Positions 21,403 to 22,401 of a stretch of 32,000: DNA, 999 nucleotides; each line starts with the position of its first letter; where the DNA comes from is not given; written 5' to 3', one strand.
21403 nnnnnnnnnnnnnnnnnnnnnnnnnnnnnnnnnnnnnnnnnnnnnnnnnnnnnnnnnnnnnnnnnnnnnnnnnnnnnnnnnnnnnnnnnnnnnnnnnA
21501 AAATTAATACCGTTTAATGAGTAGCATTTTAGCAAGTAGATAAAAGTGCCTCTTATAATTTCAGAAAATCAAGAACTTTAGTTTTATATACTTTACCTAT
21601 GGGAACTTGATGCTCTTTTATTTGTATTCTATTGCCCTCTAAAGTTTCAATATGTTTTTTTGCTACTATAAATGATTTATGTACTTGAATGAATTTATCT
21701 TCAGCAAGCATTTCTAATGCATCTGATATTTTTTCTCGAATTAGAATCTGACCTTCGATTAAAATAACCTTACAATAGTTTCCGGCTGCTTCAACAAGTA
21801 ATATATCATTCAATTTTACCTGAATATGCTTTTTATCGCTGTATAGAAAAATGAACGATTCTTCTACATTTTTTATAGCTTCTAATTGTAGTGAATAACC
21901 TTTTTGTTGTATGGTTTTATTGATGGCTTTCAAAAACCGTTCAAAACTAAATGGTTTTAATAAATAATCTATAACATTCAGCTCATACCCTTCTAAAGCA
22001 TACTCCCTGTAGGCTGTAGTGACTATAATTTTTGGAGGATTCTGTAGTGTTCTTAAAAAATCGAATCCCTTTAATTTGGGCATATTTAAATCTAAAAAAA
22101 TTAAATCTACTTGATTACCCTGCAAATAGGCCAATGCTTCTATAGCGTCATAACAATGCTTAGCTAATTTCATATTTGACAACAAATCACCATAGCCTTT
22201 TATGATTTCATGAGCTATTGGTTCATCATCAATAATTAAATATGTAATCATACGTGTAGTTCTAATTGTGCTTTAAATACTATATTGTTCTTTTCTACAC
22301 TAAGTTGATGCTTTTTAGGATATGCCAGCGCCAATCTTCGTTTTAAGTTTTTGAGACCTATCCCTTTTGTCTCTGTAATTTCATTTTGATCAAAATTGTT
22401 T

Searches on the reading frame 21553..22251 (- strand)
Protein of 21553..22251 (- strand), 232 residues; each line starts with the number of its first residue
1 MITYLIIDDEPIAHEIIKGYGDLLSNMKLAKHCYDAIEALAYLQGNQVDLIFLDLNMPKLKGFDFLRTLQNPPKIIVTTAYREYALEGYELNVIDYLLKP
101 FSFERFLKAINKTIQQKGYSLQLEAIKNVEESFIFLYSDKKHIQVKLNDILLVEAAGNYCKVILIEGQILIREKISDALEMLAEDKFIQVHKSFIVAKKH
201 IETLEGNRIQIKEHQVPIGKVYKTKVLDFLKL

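Call 57: search_protein_families(library=ncbifam, proteins=[window:21553-22251:-], max_evalue=0.01)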
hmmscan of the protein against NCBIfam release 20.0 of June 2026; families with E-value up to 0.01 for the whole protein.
window:21553-22251:- (232 aa): 79 families (the best 25 are shown)
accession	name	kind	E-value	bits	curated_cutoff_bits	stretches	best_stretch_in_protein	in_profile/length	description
NF008677.0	PRK11697.1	equivalog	2.2e-30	105.8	246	1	1-224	1-229/238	two-component system response regulator BtsR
NF010684.1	PRK14084.1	equivalog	1.1e-24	87.5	375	1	4-205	3-221/254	response regulator transcription factor LytR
NF049963.1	RespRegFlgRCampy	domain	4.4e-12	45.6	750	1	34-133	32-136/429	fla regulon two-component system response regulator FlgR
NF008296.0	PRK11083.1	equivalog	6.1e-11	42.2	273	1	5-217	7-214/228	two-component system response regulator CreB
NF001965.0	PRK00742.1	subfamily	6.5e-11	42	293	1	2-132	4-141/357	chemotaxis-specific protein-glutamate methyltransferase CheB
NF045944.1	ResRegRpaBCyano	equivalog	9.8e-11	41.5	330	1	5-117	1-115/229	response regulator transcription factor RpaB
NF007750.0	PRK10430.1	equivalog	1.3e-10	41.2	262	1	1-117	1-124/239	two-component system response regulator DcuR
TIGR02875.1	spore_0_A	equivalog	4.3e-10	39.3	200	1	2-129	3-132/262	sporulation transcription factor Spo0A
NF053854.1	RespRegPhoBBctds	equivalog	1.2e-09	37.9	270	1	5-175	2-180/225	two-component system response regulator PhoB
NF006900.1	PRK09390.1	equivalog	1.2e-09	37.9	255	1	6-129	9-135/203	response regulator FixJ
NF007982.1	PRK10710.1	equivalog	3.1e-09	36.7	380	1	3-188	9-190/235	envelope stress response regulator BaeR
NF007969.0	PRK10693.1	equivalog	3.2e-09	36.3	329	1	5-139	11-149/337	two-component system response regulator RssB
NF052445.1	RespRegMctR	equivalog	9.6e-09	34.9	300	1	2-119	2-124/205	two-component system response regulator MctR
TIGR01387.1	cztR_silR_copR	subfamily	1e-08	35.1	279.2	1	5-118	2-118/218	heavy metal response regulator transcription factor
NF033117.2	vanR_ACDEGLN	exception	1.1e-08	35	350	1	5-120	2-120/226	VanR-ABDEGLN family response regulator transcription factor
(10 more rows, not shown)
